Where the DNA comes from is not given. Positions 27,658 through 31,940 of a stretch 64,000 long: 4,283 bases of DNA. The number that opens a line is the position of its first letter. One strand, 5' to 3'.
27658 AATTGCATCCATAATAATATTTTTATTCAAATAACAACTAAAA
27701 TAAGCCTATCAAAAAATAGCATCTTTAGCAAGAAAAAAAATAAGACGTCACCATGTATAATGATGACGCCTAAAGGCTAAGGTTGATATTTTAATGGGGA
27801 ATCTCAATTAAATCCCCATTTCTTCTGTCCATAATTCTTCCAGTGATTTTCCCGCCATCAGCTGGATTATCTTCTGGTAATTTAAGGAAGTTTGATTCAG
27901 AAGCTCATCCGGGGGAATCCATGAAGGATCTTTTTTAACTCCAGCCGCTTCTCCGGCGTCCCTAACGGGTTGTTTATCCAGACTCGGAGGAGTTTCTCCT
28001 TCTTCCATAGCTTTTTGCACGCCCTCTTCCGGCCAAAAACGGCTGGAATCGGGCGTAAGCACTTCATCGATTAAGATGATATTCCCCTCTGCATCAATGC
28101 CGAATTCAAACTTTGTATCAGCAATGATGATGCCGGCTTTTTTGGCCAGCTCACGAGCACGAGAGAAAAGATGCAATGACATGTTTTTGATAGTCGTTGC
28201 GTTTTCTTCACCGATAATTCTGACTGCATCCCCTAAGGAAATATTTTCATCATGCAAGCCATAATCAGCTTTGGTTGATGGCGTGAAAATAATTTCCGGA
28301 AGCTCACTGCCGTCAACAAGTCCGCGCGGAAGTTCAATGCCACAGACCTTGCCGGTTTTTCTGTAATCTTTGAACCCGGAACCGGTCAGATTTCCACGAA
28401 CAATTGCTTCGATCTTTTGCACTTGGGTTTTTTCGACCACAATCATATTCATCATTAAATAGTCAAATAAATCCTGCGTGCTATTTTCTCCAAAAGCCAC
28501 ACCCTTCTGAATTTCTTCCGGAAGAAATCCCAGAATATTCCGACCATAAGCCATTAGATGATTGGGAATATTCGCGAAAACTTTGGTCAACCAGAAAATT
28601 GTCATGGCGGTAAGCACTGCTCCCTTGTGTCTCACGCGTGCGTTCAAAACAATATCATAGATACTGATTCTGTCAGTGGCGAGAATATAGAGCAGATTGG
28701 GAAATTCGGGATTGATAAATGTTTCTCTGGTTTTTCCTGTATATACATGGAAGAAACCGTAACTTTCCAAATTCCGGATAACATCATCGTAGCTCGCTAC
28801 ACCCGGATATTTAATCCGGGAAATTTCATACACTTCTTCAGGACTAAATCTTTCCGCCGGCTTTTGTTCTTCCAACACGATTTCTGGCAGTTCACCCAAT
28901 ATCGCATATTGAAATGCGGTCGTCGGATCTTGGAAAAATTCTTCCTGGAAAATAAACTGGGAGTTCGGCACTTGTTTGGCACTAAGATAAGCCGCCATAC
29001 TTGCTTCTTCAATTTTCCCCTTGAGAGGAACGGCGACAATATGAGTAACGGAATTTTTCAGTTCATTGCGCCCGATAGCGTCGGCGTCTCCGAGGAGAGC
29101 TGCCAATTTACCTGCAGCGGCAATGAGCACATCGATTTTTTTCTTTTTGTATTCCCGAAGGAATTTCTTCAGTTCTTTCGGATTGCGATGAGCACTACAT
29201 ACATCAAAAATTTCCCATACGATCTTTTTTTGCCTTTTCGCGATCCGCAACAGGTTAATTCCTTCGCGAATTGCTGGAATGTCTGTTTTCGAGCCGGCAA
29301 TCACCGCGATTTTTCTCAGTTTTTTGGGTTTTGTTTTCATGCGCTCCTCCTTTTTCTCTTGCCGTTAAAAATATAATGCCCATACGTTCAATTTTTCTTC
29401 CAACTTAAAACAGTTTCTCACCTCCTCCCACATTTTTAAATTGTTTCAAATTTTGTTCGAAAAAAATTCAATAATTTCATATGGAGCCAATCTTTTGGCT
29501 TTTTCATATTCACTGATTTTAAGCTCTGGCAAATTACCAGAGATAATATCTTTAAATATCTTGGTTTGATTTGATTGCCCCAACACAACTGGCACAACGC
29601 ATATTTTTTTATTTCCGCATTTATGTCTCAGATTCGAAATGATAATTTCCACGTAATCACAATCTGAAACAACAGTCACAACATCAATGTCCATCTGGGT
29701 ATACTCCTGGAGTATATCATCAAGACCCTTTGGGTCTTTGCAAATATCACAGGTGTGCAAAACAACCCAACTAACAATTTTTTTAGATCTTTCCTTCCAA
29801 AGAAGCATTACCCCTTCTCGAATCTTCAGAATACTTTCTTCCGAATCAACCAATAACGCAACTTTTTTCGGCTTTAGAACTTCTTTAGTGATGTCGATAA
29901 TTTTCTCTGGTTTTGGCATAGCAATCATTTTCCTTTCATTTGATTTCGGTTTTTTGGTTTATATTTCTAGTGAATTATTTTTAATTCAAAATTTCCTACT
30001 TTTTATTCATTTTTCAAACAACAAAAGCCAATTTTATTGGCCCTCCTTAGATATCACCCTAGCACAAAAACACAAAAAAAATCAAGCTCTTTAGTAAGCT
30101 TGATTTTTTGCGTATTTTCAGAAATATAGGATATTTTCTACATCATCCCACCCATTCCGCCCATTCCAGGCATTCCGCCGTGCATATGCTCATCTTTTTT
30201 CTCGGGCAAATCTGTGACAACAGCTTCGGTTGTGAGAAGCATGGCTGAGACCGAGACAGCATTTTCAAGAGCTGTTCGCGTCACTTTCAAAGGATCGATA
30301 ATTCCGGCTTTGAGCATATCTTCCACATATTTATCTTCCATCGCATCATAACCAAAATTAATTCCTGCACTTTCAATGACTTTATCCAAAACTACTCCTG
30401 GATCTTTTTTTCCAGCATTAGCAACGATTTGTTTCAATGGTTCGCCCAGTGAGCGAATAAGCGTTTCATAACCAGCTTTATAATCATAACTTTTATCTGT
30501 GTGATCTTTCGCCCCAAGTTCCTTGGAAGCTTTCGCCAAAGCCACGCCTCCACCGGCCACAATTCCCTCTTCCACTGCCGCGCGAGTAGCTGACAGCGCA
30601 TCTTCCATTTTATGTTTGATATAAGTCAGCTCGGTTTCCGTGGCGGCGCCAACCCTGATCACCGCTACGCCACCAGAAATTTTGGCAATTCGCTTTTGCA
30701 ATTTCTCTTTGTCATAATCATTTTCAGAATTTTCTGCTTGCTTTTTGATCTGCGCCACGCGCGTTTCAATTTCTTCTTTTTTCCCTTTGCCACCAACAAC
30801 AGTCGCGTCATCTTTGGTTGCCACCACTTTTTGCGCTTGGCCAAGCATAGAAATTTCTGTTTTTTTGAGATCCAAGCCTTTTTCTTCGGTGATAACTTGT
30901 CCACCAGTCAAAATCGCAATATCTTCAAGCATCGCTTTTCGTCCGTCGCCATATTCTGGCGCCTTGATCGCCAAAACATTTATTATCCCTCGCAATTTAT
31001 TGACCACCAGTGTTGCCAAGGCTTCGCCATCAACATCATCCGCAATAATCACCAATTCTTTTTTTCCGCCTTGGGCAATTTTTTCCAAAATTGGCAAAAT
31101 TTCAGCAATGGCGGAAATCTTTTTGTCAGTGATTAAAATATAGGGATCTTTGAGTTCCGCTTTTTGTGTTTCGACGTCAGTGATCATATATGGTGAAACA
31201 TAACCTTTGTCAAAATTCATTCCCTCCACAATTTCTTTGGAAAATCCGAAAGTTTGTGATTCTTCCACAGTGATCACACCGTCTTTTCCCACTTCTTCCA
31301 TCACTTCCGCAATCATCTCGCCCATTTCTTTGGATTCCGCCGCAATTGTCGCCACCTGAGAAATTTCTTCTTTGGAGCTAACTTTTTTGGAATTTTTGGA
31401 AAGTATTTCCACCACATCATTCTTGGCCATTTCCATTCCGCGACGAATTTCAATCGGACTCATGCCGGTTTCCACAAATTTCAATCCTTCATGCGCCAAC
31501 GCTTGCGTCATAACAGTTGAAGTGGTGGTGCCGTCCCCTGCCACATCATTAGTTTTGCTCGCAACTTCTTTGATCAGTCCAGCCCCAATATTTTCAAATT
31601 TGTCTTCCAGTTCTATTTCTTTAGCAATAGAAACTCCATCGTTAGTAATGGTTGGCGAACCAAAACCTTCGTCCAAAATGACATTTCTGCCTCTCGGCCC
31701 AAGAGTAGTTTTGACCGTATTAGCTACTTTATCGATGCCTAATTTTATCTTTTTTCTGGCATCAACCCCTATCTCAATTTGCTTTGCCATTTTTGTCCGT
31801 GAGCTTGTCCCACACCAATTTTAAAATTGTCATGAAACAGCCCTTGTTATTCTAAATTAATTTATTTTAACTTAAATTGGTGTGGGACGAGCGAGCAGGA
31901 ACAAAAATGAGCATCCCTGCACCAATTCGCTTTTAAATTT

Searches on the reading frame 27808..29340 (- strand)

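Call 99: search_protein_families(library=pfam, proteins=[window:27808-29340:-], max_evalue=0.00001)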
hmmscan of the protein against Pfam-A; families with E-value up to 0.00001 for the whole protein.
window:27808-29340:- (510 aa): 2 families
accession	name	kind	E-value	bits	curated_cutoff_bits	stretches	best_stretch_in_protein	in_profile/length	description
PF01259.24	SAICAR_synt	-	1.4e-58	198.9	20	1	199-464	2-220/233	SAICAR synthetase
PF00731.26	AIRC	-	6.5e-13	48.9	30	1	10-126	1-104/148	AIR carboxylase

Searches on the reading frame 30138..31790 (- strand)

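Call 99: search_protein_families(library=pfam, proteins=[window:30138-31790:-], max_evalue=0.00001)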
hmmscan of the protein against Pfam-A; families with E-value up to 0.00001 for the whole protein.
window:30138-31790:- (550 aa): 1 family
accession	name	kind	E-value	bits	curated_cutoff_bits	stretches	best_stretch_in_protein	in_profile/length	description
PF00118.29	Cpn60_TCP1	-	9.6e-69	232.8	34.3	1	22-527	1-488/490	TCP-1/cpn60 chaperonin family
